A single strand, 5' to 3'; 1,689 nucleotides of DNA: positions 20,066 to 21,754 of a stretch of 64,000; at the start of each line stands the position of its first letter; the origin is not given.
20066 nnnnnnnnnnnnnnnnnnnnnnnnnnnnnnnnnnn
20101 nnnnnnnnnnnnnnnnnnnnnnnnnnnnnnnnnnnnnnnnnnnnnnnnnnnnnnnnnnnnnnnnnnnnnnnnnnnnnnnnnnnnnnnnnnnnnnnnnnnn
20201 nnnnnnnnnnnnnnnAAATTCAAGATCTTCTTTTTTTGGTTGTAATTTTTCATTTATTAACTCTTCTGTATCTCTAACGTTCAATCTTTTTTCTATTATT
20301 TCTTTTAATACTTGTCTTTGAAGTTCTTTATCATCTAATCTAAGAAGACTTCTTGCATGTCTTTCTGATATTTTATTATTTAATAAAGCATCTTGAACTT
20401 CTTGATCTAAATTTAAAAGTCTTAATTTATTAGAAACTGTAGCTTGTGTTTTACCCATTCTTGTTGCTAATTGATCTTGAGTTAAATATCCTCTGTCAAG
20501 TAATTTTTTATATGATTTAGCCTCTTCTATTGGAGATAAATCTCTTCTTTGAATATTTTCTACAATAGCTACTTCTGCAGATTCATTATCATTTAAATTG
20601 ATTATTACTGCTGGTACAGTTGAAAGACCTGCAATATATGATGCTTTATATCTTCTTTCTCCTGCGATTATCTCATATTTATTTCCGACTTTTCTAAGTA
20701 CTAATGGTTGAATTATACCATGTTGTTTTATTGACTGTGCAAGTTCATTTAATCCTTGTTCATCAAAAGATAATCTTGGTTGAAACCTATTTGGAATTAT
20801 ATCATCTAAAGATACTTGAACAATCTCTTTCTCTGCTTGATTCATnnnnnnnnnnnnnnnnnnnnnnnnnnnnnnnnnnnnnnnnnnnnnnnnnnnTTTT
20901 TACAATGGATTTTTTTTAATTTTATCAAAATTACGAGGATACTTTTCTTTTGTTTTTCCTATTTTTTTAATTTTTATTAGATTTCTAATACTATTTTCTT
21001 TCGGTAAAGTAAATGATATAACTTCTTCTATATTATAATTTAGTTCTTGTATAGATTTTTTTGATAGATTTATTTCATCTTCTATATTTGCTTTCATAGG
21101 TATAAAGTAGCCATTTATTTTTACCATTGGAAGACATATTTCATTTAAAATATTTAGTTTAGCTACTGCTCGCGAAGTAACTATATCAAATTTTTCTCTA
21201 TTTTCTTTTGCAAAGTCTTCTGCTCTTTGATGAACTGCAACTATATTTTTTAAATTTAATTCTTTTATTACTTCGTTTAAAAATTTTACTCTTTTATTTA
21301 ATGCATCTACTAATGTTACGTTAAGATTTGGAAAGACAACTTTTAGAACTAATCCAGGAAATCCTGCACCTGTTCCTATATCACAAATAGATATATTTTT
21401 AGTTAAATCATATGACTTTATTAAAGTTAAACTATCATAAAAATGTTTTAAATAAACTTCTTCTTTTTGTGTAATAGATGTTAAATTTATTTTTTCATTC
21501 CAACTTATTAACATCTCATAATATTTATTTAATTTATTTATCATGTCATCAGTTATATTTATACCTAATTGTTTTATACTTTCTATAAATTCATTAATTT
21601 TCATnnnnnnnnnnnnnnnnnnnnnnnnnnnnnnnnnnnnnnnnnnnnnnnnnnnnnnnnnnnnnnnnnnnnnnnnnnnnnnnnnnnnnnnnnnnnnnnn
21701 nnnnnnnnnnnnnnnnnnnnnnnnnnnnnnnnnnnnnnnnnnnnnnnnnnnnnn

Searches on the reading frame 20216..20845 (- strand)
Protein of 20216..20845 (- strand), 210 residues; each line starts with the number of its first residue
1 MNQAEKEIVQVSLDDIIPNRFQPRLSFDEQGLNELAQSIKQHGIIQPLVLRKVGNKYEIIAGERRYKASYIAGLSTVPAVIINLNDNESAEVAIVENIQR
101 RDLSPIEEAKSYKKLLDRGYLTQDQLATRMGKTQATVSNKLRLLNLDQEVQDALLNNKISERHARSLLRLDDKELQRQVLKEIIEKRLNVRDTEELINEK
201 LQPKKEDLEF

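Call 33: find_homologous_proteins(query=window:20216-20845:-, max_evalue=1e-20)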
Query seq(210 aa) (210 aa): 7989 proteins with E <= 1e-20 among 8000 candidates; the best 120 are listed.
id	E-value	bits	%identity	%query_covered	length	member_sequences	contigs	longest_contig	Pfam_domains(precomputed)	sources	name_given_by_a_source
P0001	1.6e-123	428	100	100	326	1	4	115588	PF17762.9,PF02195.27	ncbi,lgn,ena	-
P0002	4.6e-117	407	96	99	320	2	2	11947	PF17762.9,PF02195.27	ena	-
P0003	1.9e-109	382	87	100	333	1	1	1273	PF17762.9,PF02195.27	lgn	-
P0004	8.5e-109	380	89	98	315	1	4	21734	PF17762.9,PF02195.27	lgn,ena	-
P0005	4.2e-108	377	87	99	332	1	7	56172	PF17762.9,PF02195.27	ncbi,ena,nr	ncbi:MAG: ParB/RepB/Spo0J family partition protein [Bacilli bacterium]|nr:ParB/RepB/Spo0J family par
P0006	6.6e-108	377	87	100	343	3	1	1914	PF17762.9,PF02195.27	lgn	-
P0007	1.8e-107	375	86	100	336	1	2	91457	PF17762.9,PF02195.27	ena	-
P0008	1.8e-107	375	86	100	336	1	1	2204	PF17762.9,PF02195.27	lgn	-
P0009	8.7e-107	373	87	98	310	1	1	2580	PF17762.9,PF02195.27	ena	-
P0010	1.2e-106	373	86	99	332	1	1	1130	PF17762.9,PF02195.27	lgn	-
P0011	1.8e-106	372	88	98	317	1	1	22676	PF17762.9,PF02195.27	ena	-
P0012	2.6e-106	371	87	97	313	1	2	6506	PF17762.9,PF02195.27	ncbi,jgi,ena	-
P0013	3.1e-106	371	90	94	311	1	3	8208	PF17762.9,PF02195.27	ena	-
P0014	5.8e-106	370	87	100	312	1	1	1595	PF17762.9,PF02195.27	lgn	-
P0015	6.1e-106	370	86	97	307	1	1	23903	PF17762.9,PF02195.27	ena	-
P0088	2.7e-104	365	85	98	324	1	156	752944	PF17762.9,PF02195.27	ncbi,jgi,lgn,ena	jgi:ParB family chromosome partitioning protein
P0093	2.7e-104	365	85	98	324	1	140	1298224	PF17762.9,PF02195.27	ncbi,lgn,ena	-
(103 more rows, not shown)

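Call 36: find_encoding_contigs(protein=P0093, flank=10000, max_places=2)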
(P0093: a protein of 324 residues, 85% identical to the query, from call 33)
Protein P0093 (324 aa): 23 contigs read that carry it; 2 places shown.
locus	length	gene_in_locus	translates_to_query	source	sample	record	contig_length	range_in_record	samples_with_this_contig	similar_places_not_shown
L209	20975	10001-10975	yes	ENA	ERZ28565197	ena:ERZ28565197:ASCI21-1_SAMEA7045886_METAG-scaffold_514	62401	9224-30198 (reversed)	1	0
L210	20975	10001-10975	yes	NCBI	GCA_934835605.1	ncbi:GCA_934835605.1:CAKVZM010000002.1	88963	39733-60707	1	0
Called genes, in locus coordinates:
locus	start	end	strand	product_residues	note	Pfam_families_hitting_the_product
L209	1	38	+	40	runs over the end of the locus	PF00468:Ribosomal_L34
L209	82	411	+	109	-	PF00825:Ribonuclease_P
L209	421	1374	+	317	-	PF02096:60KD_IMP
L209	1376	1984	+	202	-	PF13083:KH_KhpA-B, PF01424:R3H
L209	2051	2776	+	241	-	-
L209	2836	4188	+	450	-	PF10396:TrmE_N, PF12631:MnmE_helical, PF00009:GTP_EFTU (faint), PF00071:Ras (weak), PF01926:MMR_HSR1, PF02421:FeoB_N, PF08477:Roc (weak)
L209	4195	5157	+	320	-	PF01210:NAD_Gly3P_dh_N, PF02558:ApbA (weak), PF03807:F420_oxidored (weak), PF07479:NAD_Gly3P_dh_C, PF20618:GPD_NAD_C_bact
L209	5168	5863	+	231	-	PF00121:TIM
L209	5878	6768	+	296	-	PF00149:Metallophos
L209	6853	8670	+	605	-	PF00890:FAD_binding_2 (faint), PF01134:GIDA, PF07992:Pyr_redox_2 (faint), PF21680:GIDA_C_1st, PF13932:SAM_GIDA_C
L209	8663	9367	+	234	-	PF02527:GidB, PF13847:Methyltransf_31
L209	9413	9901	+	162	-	PF21448:DNMK (faint)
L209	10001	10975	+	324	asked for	PF02195:ParB_N, PF17762:HTH_ParB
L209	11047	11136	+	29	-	-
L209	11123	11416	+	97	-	-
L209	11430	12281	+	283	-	-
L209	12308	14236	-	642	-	PF00912:Transgly, PF00905:Transpeptidase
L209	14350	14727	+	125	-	PF09148:DUF1934 (weak)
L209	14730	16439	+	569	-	PF03485:Arg_tRNA_synt_N, PF00750:tRNA-synt_1d, PF05746:DALR_1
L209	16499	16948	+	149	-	-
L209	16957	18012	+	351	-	PF03462:PCRF, PF00472:RF-1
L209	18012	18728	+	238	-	PF07669:Eco57I (weak), PF05175:MTS, PF06325:PrmA, PF13847:Methyltransf_31, PF08242:Methyltransf_12 (weak), PF13649:Methyltransf_25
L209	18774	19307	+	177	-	PF09551:Spore_II_R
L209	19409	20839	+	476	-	-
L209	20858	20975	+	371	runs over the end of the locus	-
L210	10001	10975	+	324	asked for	PF02195:ParB_N, PF17762:HTH_ParB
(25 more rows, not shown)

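Call 48: list_cluster_members(proteins=[P0001, P0005, P0093, P0088])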
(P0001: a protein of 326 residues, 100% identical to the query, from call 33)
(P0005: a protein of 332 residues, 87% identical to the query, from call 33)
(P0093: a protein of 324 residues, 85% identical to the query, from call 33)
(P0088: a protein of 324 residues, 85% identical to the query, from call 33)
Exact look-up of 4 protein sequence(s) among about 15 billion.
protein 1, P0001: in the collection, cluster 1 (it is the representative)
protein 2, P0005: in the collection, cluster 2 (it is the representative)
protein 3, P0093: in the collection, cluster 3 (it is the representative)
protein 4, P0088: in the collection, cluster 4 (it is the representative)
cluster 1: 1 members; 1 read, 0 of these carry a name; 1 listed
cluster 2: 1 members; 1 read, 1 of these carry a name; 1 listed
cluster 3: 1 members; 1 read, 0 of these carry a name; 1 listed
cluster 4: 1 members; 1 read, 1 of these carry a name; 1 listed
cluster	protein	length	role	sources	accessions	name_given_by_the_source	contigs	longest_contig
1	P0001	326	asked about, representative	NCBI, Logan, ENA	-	-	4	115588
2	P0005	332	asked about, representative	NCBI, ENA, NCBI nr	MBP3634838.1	MAG: ParB/RepB/Spo0J family partition protein [Bacilli bacterium] | ParB/RepB/Spo0J family partition protein [Bacilli bacterium]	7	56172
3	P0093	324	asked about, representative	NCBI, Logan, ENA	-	-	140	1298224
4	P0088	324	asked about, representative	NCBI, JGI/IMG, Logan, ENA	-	ParB family chromosome partitioning protein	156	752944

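Call 61: search_protein_representatives(protein=window:20216-20845:-)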
Query: 210 residues. Proteins with E-value up to 0.001 (for the whole library): 91387; up to 1e-10: 51682; up to 1e-30: 9358. The best 150 are listed.
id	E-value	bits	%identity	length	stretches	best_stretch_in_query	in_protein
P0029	2.5e-105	366.6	84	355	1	1-206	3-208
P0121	7.2e-101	352.1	82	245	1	1-205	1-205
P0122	6.5e-92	322.9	77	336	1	1-204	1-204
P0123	1.1e-84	299.3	69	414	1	2-201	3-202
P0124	7.8e-84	296.6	69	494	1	4-201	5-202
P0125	5.2e-83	293.9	69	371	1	4-206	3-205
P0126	1.4e-82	292.4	71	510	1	2-198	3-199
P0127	3.4e-82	291.2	71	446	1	4-202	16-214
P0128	1.5e-81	289.2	69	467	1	2-200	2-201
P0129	5.1e-81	287.4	67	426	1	5-206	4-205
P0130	7.6e-81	286.8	70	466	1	2-198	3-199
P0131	7.7e-81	286.8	69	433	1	4-208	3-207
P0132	2.5e-80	285.2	70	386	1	4-201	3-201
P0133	3.1e-80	284.8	66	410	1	4-204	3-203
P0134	3.9e-80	284.5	68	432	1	4-203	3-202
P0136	4.5e-80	284.3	68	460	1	2-210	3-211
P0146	2.2e-79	282.0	65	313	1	5-201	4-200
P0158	4.3e-78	277.9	67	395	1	5-202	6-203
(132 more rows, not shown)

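Call 63: predict_structure(alignment_id=A1)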
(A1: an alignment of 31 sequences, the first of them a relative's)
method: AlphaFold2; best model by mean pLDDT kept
length: 326 residues; sequences in the alignment: 31
mean_pLDDT: 70.2   pTM: 0.36
mean pLDDT of the five models: 70.2, 69.5, 68.8, 68.4, 68.1
residues with pLDDT >= 90: 3; 70-90: 207; 50-70: 40; < 50: 76
segments of 3 or more residues with pLDDT < 50: 1-5, 206-242, 249-259, 261-282
pLDDT, mean of each block of 10 residues (from residue 1): 57 79 63 85 81 80 85 84 59 70 83 80 80 86 89 88 88 88 88 85 52 40 41 39 51 43 40 46 68 82 76 74 69
secondary structure, 60 per line:
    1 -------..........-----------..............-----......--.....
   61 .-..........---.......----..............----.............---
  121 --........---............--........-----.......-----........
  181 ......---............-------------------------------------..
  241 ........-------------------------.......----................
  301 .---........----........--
elements in order: E8-12 H29-42 E48-53 E56-61 H63-72 E76-82 H87-100 H105-117 H123-130 H134-145 H148-155 H161-167 H173-186 H190-201 H239-248 H274-280 H285-301 E305-312 E317-324

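Call 64: list_cluster_members(proteins=[P0123, P0124, P0125, P0126, P0127, P0129, P0131, P0136, P0146, P0158])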
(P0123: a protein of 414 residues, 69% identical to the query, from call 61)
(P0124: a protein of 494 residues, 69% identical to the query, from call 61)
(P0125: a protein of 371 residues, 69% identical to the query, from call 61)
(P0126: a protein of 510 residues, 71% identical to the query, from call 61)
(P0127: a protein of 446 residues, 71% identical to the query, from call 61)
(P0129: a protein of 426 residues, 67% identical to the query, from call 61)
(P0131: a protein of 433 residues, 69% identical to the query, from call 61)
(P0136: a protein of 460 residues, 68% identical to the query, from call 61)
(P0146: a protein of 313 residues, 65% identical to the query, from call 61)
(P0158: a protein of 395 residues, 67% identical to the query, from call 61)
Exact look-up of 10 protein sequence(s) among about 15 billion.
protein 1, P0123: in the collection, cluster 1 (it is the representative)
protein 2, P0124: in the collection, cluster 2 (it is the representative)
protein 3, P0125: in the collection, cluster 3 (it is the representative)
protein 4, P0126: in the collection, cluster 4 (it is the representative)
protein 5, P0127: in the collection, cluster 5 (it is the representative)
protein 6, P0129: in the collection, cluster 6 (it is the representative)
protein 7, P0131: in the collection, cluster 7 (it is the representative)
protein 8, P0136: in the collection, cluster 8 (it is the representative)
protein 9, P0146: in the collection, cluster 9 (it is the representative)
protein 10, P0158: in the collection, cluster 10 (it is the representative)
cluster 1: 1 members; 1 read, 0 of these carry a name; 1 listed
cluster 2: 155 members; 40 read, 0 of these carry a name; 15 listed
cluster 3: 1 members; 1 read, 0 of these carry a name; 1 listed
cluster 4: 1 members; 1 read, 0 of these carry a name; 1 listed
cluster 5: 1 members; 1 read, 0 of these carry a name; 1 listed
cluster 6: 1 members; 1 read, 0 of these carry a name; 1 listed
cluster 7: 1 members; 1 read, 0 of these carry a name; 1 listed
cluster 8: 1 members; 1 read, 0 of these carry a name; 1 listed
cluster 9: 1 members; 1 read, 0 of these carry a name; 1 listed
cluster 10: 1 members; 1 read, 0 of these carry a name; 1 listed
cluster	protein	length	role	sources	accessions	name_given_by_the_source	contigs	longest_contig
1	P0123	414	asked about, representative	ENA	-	-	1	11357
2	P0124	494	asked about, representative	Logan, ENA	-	-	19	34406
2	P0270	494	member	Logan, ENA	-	-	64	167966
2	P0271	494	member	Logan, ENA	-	-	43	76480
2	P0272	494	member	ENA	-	-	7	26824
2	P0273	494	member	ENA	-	-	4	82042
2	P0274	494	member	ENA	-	-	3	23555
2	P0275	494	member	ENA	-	-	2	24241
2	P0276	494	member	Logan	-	-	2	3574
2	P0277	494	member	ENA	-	-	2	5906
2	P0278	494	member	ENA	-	-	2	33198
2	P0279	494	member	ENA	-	-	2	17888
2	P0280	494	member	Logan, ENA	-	-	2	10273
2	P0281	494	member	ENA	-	-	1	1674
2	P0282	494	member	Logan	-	-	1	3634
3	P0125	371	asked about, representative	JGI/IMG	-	-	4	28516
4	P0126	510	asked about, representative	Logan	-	-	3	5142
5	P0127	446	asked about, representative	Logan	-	-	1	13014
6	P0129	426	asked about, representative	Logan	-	-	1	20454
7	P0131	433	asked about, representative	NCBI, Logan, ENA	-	-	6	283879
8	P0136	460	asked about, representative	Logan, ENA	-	-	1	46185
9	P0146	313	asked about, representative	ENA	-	-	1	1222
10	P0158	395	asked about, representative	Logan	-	-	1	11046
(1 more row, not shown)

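Call 65: search_protein_families(library=pfam, proteins=[L209:11430-12281:+, L209:9413-9901:+, L209:11123-11416:+], max_evalue=0.01)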
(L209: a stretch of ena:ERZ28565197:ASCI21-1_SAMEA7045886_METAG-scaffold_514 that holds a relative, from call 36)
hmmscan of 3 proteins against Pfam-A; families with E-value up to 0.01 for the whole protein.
L209:11430-12281:+ (283 aa): 0 families

L209:9413-9901:+ (162 aa): 3 families
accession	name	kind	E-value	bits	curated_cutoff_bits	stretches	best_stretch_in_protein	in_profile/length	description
PF21448.3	DNMK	-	1.8e-06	28.2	27.1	0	78-151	157-230/232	Deoxynucleotide monophosphate kinase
PF13238.12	AAA_18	-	0.00017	22.5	29.4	1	6-106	1-77/128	AAA domain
PF07453.19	NUMOD1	-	0.0053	17.4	22.8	0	65-91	8-33/37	NUMOD1 domain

L209:11123-11416:+ (97 aa): 0 families

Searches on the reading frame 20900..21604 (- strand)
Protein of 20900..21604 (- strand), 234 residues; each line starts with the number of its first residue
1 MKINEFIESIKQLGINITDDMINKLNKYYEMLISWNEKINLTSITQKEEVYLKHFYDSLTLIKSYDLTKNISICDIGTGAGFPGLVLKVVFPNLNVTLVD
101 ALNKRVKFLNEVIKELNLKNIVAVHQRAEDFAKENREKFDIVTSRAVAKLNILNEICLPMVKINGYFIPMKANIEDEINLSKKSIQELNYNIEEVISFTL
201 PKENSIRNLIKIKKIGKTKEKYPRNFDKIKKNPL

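Call 8: search_protein_families(library=pfam, proteins=[window:20900-21604:-])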
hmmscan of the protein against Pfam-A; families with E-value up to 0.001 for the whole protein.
window:20900-21604:- (234 aa): 5 families
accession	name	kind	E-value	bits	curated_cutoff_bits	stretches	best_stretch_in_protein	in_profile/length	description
PF02527.21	GidB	-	5.8e-55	185.9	27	1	22-198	2-176/184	rRNA small subunit methyltransferase G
PF13847.12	Methyltransf_31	-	1.7e-11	44.4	27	1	68-202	2-133/145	Methyltransferase domain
PF05175.20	MTS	-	3e-06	27.4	23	1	61-143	23-103/170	Methyltransferase small domain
PF13649.12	Methyltransf_25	-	5.7e-06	27.4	27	1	73-146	1-72/97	Methyltransferase domain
PF08242.18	Methyltransf_12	-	0.00012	23.2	30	1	75-147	2-74/98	Methyltransferase domain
